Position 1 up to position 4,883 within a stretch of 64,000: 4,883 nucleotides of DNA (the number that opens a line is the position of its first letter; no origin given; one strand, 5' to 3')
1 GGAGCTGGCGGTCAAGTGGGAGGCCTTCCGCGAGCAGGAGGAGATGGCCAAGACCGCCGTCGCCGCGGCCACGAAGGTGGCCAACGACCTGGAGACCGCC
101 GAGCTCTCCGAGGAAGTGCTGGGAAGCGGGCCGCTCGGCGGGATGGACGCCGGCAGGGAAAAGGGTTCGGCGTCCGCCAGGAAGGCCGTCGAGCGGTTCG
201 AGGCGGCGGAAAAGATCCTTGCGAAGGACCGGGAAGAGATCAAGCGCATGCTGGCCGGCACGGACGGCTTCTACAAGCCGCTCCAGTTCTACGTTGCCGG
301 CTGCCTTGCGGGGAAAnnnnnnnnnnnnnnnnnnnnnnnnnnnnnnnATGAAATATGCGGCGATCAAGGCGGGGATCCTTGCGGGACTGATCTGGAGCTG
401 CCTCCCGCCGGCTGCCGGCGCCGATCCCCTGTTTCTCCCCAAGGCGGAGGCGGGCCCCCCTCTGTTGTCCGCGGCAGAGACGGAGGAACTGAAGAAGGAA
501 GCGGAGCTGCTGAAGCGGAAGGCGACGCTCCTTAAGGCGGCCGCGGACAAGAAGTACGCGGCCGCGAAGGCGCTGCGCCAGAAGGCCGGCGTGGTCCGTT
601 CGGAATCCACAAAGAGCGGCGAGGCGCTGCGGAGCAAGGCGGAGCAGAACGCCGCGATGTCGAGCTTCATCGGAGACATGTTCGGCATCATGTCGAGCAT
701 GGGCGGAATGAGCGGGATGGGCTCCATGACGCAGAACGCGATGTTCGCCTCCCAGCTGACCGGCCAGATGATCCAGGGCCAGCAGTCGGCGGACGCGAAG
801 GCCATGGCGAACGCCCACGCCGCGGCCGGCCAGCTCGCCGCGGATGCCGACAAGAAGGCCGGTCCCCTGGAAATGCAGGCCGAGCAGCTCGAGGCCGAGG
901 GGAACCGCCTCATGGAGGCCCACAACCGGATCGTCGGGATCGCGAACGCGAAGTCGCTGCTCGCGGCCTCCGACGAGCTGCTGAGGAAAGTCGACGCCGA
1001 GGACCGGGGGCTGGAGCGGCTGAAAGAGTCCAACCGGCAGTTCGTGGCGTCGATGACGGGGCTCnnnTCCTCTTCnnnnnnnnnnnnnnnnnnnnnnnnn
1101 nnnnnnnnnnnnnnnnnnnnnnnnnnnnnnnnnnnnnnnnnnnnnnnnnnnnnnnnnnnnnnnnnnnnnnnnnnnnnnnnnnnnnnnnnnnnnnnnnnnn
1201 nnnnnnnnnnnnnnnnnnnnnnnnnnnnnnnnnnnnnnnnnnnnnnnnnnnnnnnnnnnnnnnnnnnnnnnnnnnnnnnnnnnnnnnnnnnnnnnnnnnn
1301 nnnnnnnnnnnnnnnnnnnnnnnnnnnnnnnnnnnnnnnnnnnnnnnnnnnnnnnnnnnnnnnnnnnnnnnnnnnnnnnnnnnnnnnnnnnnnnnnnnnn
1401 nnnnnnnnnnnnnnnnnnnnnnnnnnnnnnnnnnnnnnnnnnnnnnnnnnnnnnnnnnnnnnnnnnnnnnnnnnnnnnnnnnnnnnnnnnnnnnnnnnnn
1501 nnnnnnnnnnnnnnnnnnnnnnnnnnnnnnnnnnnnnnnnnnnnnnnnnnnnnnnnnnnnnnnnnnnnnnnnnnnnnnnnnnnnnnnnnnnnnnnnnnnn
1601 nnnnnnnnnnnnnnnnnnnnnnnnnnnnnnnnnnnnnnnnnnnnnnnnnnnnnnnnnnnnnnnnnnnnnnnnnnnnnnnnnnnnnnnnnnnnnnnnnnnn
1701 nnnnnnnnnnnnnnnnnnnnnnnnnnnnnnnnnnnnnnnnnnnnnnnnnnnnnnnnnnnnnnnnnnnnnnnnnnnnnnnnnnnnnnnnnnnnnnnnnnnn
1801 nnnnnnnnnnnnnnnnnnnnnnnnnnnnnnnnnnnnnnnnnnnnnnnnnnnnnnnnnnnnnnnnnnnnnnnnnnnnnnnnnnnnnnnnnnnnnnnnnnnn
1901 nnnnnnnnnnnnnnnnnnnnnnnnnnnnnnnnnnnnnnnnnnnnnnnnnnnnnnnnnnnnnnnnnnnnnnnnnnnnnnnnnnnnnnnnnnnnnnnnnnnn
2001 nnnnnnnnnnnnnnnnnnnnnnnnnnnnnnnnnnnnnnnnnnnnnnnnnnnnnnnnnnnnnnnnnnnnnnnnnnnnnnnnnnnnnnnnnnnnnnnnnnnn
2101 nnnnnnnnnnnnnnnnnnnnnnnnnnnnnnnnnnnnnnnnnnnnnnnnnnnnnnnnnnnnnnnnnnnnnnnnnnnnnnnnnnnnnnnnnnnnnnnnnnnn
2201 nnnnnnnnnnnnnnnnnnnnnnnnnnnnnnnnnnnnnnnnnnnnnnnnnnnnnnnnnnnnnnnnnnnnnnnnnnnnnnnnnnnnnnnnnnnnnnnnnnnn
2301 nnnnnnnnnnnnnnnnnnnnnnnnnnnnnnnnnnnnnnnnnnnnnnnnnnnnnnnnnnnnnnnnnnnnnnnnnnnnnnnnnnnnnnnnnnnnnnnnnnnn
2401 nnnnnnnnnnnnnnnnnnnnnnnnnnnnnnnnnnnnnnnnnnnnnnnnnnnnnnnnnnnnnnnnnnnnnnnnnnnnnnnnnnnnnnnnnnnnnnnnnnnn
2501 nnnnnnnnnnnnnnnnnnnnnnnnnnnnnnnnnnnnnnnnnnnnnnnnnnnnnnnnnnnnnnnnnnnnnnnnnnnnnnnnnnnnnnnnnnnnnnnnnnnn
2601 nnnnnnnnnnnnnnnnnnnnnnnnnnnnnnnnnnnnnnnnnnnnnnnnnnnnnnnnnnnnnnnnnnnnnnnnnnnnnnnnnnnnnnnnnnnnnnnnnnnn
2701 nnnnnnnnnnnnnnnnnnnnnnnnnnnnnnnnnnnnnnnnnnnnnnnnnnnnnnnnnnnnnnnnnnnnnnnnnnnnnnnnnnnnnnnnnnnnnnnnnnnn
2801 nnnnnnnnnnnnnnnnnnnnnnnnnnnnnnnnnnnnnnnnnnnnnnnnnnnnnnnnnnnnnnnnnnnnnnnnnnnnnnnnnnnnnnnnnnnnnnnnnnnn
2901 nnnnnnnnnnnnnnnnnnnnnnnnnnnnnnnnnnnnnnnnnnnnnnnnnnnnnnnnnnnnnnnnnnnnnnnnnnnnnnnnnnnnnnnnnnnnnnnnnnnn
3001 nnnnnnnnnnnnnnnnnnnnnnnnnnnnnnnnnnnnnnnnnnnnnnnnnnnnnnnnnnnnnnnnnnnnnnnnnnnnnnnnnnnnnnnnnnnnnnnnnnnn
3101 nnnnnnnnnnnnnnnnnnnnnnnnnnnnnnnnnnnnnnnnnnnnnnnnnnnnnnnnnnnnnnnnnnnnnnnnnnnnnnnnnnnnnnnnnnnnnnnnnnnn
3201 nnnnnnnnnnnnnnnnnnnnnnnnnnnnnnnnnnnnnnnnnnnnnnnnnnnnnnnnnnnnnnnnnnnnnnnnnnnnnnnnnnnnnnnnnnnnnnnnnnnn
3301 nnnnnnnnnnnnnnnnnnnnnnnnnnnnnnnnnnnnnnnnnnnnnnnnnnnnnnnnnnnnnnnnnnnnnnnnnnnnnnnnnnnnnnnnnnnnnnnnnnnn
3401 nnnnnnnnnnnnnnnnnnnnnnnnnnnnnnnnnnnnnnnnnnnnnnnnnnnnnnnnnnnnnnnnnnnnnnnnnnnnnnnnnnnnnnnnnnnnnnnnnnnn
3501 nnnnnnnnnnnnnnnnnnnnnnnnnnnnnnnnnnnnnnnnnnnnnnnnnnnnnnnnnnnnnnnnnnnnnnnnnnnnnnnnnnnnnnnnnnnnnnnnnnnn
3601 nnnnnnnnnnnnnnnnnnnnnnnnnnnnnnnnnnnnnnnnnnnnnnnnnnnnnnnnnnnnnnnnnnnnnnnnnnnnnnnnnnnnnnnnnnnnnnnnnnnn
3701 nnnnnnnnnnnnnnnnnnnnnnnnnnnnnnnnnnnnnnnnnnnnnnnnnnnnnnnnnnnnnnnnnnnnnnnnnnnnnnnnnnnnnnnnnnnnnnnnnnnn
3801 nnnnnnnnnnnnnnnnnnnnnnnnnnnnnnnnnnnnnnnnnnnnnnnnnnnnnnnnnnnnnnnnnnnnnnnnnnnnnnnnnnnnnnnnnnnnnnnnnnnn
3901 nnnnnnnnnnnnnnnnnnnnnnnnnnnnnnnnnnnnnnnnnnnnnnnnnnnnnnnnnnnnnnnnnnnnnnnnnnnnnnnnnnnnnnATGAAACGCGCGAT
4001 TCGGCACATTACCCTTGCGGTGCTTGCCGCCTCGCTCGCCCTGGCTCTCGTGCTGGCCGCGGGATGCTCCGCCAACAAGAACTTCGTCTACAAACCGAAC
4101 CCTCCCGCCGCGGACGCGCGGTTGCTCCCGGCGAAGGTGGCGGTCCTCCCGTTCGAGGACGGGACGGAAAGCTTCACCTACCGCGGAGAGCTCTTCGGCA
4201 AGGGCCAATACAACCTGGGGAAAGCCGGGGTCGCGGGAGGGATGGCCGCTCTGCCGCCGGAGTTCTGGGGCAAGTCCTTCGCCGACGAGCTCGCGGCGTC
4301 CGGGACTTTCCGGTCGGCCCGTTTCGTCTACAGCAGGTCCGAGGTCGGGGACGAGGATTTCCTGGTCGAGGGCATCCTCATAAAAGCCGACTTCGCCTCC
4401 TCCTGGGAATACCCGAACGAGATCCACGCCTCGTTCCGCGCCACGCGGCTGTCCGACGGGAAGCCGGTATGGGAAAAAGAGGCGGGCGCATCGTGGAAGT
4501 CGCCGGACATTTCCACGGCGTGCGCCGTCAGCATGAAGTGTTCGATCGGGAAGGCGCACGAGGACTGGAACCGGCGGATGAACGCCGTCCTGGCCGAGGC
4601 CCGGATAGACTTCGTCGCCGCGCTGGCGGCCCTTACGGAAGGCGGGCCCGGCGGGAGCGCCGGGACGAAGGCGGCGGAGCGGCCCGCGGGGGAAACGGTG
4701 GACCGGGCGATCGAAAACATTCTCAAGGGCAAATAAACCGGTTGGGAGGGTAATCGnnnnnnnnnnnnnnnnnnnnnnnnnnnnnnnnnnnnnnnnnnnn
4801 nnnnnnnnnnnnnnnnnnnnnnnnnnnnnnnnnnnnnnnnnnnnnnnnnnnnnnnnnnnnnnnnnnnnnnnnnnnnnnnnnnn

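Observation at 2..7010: Uncharacterised coupled envelope operon: secreted orphans, a propeller-FecR protein and four paralogous lipoproteins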

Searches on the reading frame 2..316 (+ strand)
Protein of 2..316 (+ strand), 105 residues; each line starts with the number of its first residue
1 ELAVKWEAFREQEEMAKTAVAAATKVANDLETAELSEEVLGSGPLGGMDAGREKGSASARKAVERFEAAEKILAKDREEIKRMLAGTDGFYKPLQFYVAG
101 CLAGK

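Call 4: search_protein_families(library=pfam, proteins=[window:2-316:+], max_evalue=1)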
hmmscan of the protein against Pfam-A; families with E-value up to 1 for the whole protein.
window:2-316:+ (105 aa): 2 families
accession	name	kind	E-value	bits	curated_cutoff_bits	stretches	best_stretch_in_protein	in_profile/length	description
PF21616.3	Topo-V_HhH_2_2nd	-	0.0036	17.7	27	1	59-84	17-42/58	Topoisomerase V, second (HhH)2 tandem domain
PF11203.13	EccE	-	0.032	15.1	23.7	1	12-42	29-59/97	Putative type VII ESX secretion system translocon, EccE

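Call 5: search_protein_families(library=ncbifam, proteins=[window:2-316:+], max_evalue=1)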
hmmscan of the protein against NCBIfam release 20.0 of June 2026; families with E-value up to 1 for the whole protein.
window:2-316:+ (105 aa): 1 family
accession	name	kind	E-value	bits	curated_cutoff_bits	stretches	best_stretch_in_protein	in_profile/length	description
NF041224.1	BagC_FevH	exception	0.023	13.5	750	1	22-71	139-188/368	bagremycin/ferroverdin biosynthesis 3,4-AHBA synthase BagC/FevH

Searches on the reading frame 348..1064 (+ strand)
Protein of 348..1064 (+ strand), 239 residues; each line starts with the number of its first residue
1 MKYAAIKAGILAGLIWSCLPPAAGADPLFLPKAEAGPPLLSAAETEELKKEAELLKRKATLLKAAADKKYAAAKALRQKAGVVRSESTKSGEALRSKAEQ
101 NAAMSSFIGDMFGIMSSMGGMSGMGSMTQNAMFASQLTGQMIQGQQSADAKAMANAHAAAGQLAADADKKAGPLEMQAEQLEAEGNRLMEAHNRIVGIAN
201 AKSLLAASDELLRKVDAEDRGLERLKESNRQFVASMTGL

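Call 4: search_protein_families(library=pfam, proteins=[window:348-1064:+], max_evalue=1)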
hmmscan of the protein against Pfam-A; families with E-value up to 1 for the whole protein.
window:348-1064:+ (239 aa): 1 family
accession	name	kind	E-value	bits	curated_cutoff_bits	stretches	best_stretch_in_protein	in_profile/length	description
PF18035.6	Bap31_Bap29_C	-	0.49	10.9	30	1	177-196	23-42/52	Bap31/Bap29 cytoplasmic coiled-coil domain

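Call 5: search_protein_families(library=ncbifam, proteins=[window:348-1064:+], max_evalue=1)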
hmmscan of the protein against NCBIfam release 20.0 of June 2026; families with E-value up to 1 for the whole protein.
window:348-1064:+ (239 aa): 2 families
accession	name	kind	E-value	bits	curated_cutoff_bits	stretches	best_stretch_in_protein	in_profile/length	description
TIGR01480.1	copper_res_A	subfamily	0.23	9.8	478.95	1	102-210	366-474/593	copper resistance system multicopper oxidase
NF033516.0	transpos_IS3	equivalog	0.67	9.1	160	1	43-83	66-104/369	IS3 family transposase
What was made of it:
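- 348..1067 (+): g1, a 239-aa secreted protein that looks helical or coiled-coil, with a central Met/Gly/Ser-rich hydrophobic segment. It is the most conserved component. No Pfam or NCBIfam family matches (calls 4, 5).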

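Call 6: find_encoding_contigs(protein=window:348-1064:+, flank=10000, max_places=6)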
Protein window:348-1064:+ (239 aa): 16 contigs read that carry it; 6 places shown.
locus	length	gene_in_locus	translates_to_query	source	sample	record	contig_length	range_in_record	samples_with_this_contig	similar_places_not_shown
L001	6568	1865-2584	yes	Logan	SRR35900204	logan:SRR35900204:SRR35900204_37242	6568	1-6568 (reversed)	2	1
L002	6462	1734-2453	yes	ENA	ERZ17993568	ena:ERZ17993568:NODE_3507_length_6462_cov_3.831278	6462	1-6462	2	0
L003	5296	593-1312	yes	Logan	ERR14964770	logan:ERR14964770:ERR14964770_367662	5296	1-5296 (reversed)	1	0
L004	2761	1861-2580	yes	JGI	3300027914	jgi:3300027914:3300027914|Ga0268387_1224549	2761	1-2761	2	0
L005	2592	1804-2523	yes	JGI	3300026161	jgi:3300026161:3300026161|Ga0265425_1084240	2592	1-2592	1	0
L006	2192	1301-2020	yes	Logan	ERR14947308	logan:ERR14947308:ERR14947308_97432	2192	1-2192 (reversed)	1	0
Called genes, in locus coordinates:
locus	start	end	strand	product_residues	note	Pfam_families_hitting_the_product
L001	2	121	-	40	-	?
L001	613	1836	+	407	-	-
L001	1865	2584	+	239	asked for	-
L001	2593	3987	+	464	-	-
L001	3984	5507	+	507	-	-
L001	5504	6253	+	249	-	-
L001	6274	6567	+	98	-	?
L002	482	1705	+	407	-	-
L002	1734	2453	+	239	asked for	-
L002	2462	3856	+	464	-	-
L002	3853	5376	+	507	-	-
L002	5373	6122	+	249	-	-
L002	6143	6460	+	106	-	?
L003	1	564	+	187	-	?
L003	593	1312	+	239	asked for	-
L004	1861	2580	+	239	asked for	-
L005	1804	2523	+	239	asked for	-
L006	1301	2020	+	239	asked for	-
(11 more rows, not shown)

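Call 22: search_protein_families(library=pfam, proteins=[L001:613-1833:+], max_evalue=0.1)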
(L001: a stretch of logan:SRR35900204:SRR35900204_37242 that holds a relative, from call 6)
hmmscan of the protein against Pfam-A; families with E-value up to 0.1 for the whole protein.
L001:613-1833:+ (407 aa): 2 families
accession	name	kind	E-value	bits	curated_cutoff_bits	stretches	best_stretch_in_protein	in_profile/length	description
PF21616.3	Topo-V_HhH_2_2nd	-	0.012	16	27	1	361-386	17-42/58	Topoisomerase V, second (HhH)2 tandem domain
PF13525.12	YfiO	-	0.079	13.2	25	1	31-165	22-134/203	Outer membrane lipoprotein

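Call 31: search_solved_structures(query=A4, max_evalue=10)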
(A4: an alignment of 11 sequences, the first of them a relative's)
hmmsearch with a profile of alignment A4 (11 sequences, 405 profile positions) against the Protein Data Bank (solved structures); distinct sequences matched with E-value up to 10: 23.
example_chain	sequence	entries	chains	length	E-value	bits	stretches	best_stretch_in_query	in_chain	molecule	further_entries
6g5s_A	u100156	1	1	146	6.7e-06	28.7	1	134-197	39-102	Cell division coordinator CpoB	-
5dfb_A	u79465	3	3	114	0.93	11.8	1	101-163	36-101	Bromodomain-containing protein 2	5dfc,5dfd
6i80_A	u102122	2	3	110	1.1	11.5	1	101-163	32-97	Bromodomain-containing protein 2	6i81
2dvv_A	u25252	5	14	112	1.1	11.5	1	101-163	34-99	Bromodomain-containing protein 2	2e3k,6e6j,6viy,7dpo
6ult_A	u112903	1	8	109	1.1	11.5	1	101-163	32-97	Bromodomain-containing protein 2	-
5uew_A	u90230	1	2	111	1.1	11.5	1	101-163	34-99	Bromodomain-containing protein 2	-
7q5o_A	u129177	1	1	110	1.1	11.5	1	101-163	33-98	Bromodomain-containing protein 2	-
3euj_B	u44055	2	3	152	1.1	11.5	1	26-60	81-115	Chromosome partition protein mukF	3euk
5hfq_A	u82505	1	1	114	1.2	11.5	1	101-163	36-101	Bromodomain-containing protein 2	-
6moa_A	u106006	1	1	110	1.2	11.5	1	101-163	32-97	Bromodomain-containing protein 2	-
5u6v_A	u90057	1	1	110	1.2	11.5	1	101-163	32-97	Bromodomain-containing protein 2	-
7usg_A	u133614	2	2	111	1.2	11.5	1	101-163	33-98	Bromodomain-containing protein 2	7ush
6dbc_A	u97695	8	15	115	1.2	11.5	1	101-163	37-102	Bromodomain-containing protein 2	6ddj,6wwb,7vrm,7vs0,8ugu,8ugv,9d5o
5dw1_A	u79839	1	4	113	1.2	11.5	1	101-163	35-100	Bromodomain-containing protein 2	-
5u5s_A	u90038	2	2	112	1.2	11.4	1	101-163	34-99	Bromodomain-containing protein 2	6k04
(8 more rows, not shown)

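Call 32: search_solved_structures(query=A5, max_evalue=10)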
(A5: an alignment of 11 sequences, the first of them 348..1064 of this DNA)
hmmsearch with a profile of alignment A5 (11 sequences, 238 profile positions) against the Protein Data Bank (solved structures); distinct sequences matched with E-value up to 10: 3.
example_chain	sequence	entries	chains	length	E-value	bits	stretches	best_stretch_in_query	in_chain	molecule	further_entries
3wxx_B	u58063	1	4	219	0.016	18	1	67-179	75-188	AopB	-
9cfs_A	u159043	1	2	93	0.86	12.3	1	22-80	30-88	Long regulatory protein rop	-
6wl0_A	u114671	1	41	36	2.7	10.7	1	46-77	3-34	peptide 36-31-3-RD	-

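Call 52: search_protein_families(library=padloc, proteins=[L001:613-1833:+, window:348-1064:+], max_evalue=0.01)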
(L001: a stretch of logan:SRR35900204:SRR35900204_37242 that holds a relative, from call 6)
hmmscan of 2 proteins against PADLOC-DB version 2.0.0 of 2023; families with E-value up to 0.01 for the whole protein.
L001:613-1833:+ (407 aa): 0 families

window:348-1064:+ (239 aa): 0 families

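Call 53: search_protein_families(library=phrogs, proteins=[L001:613-1833:+, window:348-1064:+], max_evalue=0.01)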
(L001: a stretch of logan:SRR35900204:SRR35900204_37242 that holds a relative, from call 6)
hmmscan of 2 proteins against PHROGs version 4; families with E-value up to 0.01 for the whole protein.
L001:613-1833:+ (407 aa): 0 families

window:348-1064:+ (239 aa): 0 families

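Call 58: search_protein_families(library=pfam, alignment_id=A4, max_evalue=0.1)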
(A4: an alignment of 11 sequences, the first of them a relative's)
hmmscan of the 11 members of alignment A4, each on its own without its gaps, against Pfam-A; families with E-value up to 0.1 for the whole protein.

A. member 1, L001:613-1833:+ (407 aa): 2 families
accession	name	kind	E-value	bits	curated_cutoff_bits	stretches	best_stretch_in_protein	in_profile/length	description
PF21616.3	Topo-V_HhH_2_2nd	-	0.012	16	27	1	361-386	17-42/58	Topoisomerase V, second (HhH)2 tandem domain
PF13525.12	YfiO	-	0.079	13.2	25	1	31-165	22-134/203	Outer membrane lipoprotein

B. families by the number of members that match (of 11 scanned): 6 families
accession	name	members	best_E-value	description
PF13525.12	YfiO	9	0.00094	Outer membrane lipoprotein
PF21616.3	Topo-V_HhH_2_2nd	2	0.0086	Topoisomerase V, second (HhH)2 tandem domain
PF13943.11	WPP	1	0.012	WPP domain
PF24806.1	DUF7706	1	0.02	Family of unknown function (DUF7706)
PF09317.16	ACDH_C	1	0.047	Acyl-CoA dehydrogenase, C-terminal, bacterial type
PF03323.18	GerA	1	0.076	Bacillus/Clostridium GerA spore germination protein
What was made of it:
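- g0 resembles the TPR domains of CpoB and BamD (calls 31, 58).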

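Call 64: search_solved_structures(query=A5, max_evalue=0.1, show_alignments=1)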
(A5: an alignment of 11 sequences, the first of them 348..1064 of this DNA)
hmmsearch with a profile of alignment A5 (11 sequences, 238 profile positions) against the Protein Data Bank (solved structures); distinct sequences matched with E-value up to 0.1: 1.
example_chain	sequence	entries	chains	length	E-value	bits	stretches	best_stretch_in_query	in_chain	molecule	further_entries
3wxx_B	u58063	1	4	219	0.016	18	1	67-179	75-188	AopB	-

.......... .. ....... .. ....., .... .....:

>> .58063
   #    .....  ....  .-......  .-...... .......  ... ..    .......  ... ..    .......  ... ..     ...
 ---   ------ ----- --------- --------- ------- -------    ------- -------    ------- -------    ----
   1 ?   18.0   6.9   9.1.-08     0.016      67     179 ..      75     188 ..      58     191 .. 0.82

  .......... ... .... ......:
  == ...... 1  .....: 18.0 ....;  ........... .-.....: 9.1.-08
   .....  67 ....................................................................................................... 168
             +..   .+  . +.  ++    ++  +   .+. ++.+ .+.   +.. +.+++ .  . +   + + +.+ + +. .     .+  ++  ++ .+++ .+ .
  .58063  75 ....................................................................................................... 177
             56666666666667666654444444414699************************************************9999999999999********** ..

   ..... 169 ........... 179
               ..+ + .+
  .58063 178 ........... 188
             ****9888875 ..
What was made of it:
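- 348..1067 (+): The only lead is weak: a match at E 0.016 to the hydrophobic-hairpin region of the T3SS translocator AopB (calls 32, 64).
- g1 has a hydrophobic hairpin-like centre that weakly resembles a translocator (call 64).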

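Call 65: find_related_loci(query=A5, collection=metagenome_contigs, flank=10000)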
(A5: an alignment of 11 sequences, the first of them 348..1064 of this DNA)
Query A5 (239 aa) in metagenome_contigs; peptide patterns used: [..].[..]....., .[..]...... (x = any residue, [..] = any of these).
430 stretches matched a pattern; 44 encode a relative of the query (tblastn E <= 1e-3); 44 distinct loci.
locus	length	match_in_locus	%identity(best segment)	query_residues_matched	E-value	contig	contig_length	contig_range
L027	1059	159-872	82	1-238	6e-114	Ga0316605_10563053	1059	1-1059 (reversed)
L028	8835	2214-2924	67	1-238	2e-90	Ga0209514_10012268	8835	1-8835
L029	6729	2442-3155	74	1-238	2e-84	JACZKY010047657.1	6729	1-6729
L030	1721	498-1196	80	1-233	1e-88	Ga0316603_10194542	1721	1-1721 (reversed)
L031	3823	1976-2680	64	1-238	1e-84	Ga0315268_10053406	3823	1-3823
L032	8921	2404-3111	65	1-238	1e-82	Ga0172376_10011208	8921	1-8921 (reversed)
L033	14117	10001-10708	65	1-238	8e-83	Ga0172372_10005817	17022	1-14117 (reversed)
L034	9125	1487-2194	65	1-238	8e-83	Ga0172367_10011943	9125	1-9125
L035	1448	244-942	63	1-238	2e-87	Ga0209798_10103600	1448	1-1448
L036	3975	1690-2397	64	1-238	4e-82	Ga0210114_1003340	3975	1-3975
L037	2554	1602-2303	63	1-238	5e-84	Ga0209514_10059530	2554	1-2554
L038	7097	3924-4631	64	1-238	1e-81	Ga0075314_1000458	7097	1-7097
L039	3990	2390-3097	65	1-238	1e-81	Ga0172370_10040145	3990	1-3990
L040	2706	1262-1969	62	1-238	2e-82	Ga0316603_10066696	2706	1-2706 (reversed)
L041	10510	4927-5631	63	1-238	1e-80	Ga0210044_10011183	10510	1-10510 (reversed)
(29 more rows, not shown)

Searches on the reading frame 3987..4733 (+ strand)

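Call 4: search_protein_families(library=pfam, proteins=[window:3987-4733:+], max_evalue=1)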
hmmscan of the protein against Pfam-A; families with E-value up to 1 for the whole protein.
window:3987-4733:+ (249 aa): 1 family
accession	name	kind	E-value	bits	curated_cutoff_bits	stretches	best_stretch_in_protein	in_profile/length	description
PF19844.4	DUF6319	-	0.069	13.7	23.9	1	153-216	39-101/115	Family of unknown function (DUF6319)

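Call 5: search_protein_families(library=ncbifam, proteins=[window:3987-4733:+], max_evalue=1)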
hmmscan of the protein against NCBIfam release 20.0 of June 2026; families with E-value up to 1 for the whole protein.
window:3987-4733:+ (249 aa): 1 family
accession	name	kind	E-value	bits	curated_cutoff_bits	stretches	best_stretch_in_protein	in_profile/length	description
NF008585.0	PRK11548.1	equivalog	0.057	13.4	93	1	11-38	4-31/113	outer membrane protein assembly factor BamE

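Call 52: search_protein_families(library=padloc, proteins=[window:3987-4733:+], max_evalue=0.01)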
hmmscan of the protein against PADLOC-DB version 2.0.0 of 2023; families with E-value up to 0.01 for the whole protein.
window:3987-4733:+ (249 aa): 0 families

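Call 53: search_protein_families(library=phrogs, proteins=[window:3987-4733:+], max_evalue=0.01)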
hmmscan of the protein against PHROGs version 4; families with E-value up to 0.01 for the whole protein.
window:3987-4733:+ (249 aa): 0 families
